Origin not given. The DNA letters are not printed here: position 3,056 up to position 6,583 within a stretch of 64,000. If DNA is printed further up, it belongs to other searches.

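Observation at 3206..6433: Low-GC 1075-aa orphan: repeat (beta-helix-like) array fused to a C-terminal membrane module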

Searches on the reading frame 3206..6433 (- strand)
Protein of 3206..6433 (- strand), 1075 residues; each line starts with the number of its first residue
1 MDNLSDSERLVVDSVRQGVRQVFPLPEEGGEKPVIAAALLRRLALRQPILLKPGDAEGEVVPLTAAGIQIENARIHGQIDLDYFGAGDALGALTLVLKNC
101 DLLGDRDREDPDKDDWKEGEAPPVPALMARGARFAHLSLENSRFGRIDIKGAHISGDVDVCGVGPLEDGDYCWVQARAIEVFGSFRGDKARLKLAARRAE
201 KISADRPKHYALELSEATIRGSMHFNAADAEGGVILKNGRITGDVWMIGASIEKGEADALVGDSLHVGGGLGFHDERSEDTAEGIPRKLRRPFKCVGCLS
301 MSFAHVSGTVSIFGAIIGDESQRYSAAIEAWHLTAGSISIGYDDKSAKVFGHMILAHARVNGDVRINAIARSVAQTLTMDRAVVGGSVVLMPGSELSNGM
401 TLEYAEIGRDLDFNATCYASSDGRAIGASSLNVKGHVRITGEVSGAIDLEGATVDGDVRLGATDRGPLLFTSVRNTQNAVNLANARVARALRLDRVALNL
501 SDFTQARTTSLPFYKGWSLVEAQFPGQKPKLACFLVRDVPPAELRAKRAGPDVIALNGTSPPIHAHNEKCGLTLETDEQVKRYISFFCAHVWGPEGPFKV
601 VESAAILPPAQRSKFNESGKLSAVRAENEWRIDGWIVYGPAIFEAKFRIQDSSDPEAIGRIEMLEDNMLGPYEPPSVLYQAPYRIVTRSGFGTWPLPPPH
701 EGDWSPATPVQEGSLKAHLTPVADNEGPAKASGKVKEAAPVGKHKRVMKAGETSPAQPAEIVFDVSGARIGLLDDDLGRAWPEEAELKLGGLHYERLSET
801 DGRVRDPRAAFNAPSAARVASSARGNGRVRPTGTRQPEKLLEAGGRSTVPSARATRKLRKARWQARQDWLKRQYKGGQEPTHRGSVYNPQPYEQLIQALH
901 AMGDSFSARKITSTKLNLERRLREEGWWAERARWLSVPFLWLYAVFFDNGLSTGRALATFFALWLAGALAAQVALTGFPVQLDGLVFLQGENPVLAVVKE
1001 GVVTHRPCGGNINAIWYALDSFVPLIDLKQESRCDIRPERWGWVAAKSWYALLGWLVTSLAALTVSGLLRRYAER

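Call 5: search_protein_families(library=pfam, proteins=[window:3206-6433:-], max_evalue=1)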
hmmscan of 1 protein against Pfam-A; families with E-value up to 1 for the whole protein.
window:3206-6433:- (1075 aa): 3 families
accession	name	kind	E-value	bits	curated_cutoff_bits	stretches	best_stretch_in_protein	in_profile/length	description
PF13576.12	Pentapeptide_3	-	1.8e-05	25.3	27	0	130-159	13-43/48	Pentapeptide repeats (9 copies)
PF03772.21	Competence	-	0.087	12.6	23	1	924-970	49-95/270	Competence protein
PF04519.19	Bactofilin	-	0.37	11.5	27.9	0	430-452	12-34/98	Polymer-forming cytoskeletal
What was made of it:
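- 4934..6253 (-): Irregular pentapeptide-like beta-solenoid, aa 61-500, with conserved core Cys99 and Cys171. Pentapeptide_3 at 25.3 bits, below the cut-off of 27 (call 5).
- On Pentapeptide repeat family (Pfam PF13576 Pentapeptide_3): 25.3 bits, E 1.8e-5 (call 5).
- Closest known: Right-handed parallel beta-helix proteins. Different: The bactofilin match has E 0.37 (call 5).
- The bactofilin match is negligible (E 0.37, call 5). Weak Pentapeptide_3 signal (call 5). The score is below the Pfam cut-off (call 5).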

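Call 6: search_protein_families(library=ncbifam, proteins=[window:3206-6433:-], max_evalue=1)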
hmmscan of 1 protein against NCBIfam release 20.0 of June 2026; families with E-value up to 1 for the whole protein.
window:3206-6433:- (1075 aa): 0 families
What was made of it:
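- There is no recognisable output domain (kinase, cyclase or DNA-binding) (calls 5, 6).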

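Call 7: search_protein_families(library=padloc, proteins=[window:3206-6433:-], max_evalue=1)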
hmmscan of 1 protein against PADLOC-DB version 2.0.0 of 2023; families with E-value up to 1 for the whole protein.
window:3206-6433:- (1075 aa): 0 families
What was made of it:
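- On Known anti-phage defence systems (PADLOC-DB v2.0): 0 families at E<=1 (call 7).
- Closest known: Single-gene abortive-infection or defence proteins with a sensor plus a TM effector. Different: No PADLOC model matches (call 7).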

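Call 8: find_homologous_proteins(query=window:3206-6433:-)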
Query window:3206-6433:- (1075 aa): 3 proteins with E <= 0.001 among 8000 candidates.
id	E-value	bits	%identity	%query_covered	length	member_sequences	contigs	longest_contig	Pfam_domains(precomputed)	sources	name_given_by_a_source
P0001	0.0e+0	2463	100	100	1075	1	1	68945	PF13576.13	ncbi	-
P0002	0.0e+0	1629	68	100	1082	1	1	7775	PF13576.13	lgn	-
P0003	4.9e-11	59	30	24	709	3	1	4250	PF13576.13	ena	-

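Call 11: find_encoding_contigs(protein=P0002, flank=10000)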
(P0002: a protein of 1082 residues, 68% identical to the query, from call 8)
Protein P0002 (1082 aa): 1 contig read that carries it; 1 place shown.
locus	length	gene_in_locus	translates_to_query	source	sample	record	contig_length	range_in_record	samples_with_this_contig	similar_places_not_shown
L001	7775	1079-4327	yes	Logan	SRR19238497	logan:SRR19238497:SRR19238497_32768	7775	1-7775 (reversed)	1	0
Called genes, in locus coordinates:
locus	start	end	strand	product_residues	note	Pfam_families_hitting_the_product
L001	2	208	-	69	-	?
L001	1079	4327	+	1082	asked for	PF13576:Pentapeptide_3 (faint)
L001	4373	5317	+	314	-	PF00892:EamA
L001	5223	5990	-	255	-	PF10502:Peptidase_S26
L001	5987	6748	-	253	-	PF13302:Acetyltransf_3 (faint), PF24553:Rv0428c_C, PF00583:Acetyltransf_1, PF13508:Acetyltransf_7 (weak), PF08445:FR47 (weak)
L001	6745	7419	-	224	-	-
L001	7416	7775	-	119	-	?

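Call 12: find_encoding_contigs(protein=P0001, flank=10000)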
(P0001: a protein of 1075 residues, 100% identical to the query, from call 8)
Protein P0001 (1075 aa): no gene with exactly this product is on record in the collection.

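Call 21: search_solved_structures(query=window:3206-6433:-, max_evalue=1)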
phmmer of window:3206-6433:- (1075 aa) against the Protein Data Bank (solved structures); distinct sequences matched with E-value up to 1: 0.

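Call 22: search_protein_families(library=phrogs, proteins=[window:3206-6433:-], max_evalue=1)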
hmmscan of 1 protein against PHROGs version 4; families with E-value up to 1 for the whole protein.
window:3206-6433:- (1075 aa): 0 families
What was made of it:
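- Tried and rejected: Pfam, NCBIfam, PADLOC and PHROGs scans of the protein returned only a sub-threshold Pentapeptide_3 hit (calls 5-7, 22).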

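Call 26: search_protein_representatives(protein=window:3206-6433:-)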
Query: 1075 residues. Proteins with E-value up to 0.001 (for the whole library): 1641; up to 1e-10: 568; up to 1e-30: 146. The best 150 are listed.
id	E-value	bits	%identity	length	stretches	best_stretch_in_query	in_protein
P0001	0.0e+00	2463.4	100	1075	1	1-1075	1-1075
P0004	9.0e-106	371.4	36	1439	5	505-977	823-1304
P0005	3.1e-85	303.4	31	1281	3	760-1075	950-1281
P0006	1.3e-79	284.8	32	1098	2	32-977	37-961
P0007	6.5e-77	275.9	30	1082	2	34-977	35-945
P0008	4.7e-76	273.0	34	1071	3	423-936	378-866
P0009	1.5e-73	264.7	33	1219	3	860-1074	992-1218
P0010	4.8e-71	256.4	33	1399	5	56-607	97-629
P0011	8.6e-69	249.0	37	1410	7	373-671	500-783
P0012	3.1e-68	247.1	30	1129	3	424-977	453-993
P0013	6.0e-66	239.5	35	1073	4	418-700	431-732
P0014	9.2e-66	238.9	34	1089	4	421-618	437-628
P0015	3.6e-65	237.0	30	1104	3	12-613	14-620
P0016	9.3e-65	235.6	34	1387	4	788-1075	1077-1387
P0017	4.7e-63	230.0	33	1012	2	53-978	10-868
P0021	1.9e-58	214.7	35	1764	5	34-320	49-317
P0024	5.6e-56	206.5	34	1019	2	424-1075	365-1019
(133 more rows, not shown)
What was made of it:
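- On Unnamed solenoid / alpha-beta insert / 2-TM family (defined in this session): phmmer against 1.84 billion representatives gave 1,641 hits at E<=1e-3 and 146 at E<=1e-30, with a best non-self hit of 9e-106 (call 26).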

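Call 27: list_cluster_members(proteins=[P0001, P0004, P0005, P0006, P0007, P0008, P0012, P0017, P0024, P0003])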
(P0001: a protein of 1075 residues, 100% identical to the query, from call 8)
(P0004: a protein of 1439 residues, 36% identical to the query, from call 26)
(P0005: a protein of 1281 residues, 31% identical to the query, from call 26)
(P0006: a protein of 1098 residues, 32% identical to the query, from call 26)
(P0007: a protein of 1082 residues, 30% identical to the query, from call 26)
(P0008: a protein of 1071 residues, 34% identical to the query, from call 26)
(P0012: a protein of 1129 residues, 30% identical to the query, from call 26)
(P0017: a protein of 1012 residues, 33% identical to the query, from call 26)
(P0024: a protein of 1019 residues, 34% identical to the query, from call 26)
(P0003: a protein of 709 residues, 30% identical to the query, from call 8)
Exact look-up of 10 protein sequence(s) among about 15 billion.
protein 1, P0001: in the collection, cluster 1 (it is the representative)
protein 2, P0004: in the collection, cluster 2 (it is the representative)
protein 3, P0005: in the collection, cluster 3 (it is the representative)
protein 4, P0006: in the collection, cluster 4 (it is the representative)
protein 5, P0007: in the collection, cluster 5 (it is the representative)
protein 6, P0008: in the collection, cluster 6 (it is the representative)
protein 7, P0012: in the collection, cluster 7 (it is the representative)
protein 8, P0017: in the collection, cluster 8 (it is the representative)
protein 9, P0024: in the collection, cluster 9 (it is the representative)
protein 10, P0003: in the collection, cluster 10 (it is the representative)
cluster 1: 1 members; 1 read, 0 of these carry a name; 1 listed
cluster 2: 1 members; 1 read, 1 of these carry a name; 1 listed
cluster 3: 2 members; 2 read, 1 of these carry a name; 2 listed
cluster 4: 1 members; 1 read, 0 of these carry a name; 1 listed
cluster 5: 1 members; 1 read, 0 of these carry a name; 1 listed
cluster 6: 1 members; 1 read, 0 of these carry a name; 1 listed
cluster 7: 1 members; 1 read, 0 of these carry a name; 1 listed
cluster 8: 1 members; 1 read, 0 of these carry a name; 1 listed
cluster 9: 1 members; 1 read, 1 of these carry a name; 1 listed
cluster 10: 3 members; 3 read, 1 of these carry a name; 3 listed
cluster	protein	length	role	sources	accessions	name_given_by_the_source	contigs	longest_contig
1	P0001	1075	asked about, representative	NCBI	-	-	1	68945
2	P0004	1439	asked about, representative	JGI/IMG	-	hypothetical protein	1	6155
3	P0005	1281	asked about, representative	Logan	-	-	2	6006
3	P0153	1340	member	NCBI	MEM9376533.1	MAG: hypothetical protein AAGA72_09945 [Pseudomonadota bacterium]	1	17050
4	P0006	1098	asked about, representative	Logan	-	-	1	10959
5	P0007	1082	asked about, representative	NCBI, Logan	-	-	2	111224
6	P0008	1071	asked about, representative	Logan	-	-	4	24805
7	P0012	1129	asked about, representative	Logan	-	-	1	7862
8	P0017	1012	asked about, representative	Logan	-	-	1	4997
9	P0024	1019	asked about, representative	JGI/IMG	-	hypothetical protein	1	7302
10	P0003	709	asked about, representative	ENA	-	-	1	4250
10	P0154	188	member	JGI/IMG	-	hypothetical protein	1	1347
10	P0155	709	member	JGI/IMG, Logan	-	-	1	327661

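Call 30: search_protein_families(library=pfam, proteins=[P0004, P0005, P0006, P0010, P0011, P0021, P0003], max_evalue=0.01)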
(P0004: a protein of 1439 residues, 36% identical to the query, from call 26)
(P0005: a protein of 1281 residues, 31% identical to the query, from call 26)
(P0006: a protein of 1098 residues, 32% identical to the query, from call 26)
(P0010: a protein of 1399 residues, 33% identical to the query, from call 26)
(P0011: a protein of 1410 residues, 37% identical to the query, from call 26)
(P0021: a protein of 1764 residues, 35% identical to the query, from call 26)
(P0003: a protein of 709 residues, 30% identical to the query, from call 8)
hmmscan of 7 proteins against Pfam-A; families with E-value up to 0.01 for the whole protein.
P0004 (1439 aa): 0 families

P0005 (1281 aa): 1 family
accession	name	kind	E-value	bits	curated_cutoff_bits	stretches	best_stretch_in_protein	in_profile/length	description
PF13576.12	Pentapeptide_3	-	0.00038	21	27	0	340-385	4-48/48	Pentapeptide repeats (9 copies)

P0006 (1098 aa): 0 families

P0010 (1399 aa): 1 family
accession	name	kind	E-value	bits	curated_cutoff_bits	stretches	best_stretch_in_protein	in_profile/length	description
PF13576.12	Pentapeptide_3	-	1.4e-07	32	27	0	466-487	27-47/48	Pentapeptide repeats (9 copies)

P0011 (1410 aa): 1 family
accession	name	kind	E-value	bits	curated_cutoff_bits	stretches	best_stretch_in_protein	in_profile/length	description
PF13576.12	Pentapeptide_3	-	0.0002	21.9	27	0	162-180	10-28/48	Pentapeptide repeats (9 copies)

P0021 (1764 aa): 0 families

P0003 (709 aa): 1 family
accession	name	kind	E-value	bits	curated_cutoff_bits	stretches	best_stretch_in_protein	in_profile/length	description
PF13576.12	Pentapeptide_3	-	2.7e-10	40.8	27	0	182-218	13-47/48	Pentapeptide repeats (9 copies)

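Call 34: find_encoding_contigs(protein=P0007, flank=8000, max_places=2)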
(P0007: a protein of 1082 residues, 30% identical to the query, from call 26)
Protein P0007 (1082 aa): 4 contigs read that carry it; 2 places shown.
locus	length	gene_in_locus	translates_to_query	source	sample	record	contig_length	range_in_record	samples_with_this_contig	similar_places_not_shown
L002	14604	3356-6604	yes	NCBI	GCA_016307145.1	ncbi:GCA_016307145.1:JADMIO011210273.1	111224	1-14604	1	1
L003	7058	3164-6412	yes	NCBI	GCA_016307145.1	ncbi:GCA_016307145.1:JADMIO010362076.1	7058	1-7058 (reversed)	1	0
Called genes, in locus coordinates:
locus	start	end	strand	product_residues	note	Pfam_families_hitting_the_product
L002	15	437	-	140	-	-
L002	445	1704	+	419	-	PF07244:POTRA (weak)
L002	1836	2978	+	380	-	PF00561:Abhydrolase_1, PF12146:Hydrolase_4, PF12697:Abhydrolase_6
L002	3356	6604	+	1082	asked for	-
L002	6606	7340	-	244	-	-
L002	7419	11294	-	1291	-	PF02463:SMC_N, PF13175:AAA_15 (weak), PF13304:AAA_21 (faint), PF13476:AAA_23, PF02463:SMC_N, PF06470:SMC_hinge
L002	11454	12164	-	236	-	PF13462:Thioredoxin_4, PF01323:DSBA (weak), PF13743:Thioredoxin_5 (faint), PF01323:DSBA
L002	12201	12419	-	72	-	PF16277:DUF4926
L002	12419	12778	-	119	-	PF21814:DUF6883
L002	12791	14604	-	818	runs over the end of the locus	PF01315:Ald_Xan_dh_C, PF02738:MoCoBD_1, PF20256:MoCoBD_2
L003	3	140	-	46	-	?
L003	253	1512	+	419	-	PF07244:POTRA (weak)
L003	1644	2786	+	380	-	PF00561:Abhydrolase_1, PF12146:Hydrolase_4, PF12697:Abhydrolase_6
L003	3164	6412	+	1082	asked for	-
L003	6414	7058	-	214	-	?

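Call 35: find_encoding_contigs(protein=P0008, flank=8000, max_places=2)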
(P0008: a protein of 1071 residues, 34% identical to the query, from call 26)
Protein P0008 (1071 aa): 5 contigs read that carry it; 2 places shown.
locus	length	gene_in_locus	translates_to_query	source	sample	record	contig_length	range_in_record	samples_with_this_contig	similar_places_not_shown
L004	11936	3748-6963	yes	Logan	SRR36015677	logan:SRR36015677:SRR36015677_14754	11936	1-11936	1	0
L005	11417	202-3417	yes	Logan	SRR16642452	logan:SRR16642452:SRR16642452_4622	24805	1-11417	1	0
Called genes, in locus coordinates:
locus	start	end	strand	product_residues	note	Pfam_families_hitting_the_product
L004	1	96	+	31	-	?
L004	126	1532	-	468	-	PF03631:Virul_fac_BrkB, PF02082:Rrf2 (weak)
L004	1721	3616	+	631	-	PF01734:Patatin (weak)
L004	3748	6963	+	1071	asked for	PF13576:Pentapeptide_3 (faint)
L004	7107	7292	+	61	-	-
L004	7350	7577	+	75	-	PF05016:ParE_toxin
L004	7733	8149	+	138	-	PF01253:SUI1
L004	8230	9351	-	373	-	PF01757:Acyl_transf_3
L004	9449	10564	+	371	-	-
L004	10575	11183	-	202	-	PF01370:Epimerase (weak), PF08659:KR (faint), PF13561:adh_short_C2, PF23441:SDR (faint), PF00106:adh_short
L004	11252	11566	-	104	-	-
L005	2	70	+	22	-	?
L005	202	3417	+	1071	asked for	PF13576:Pentapeptide_3 (faint)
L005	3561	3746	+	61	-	-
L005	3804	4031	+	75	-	PF05016:ParE_toxin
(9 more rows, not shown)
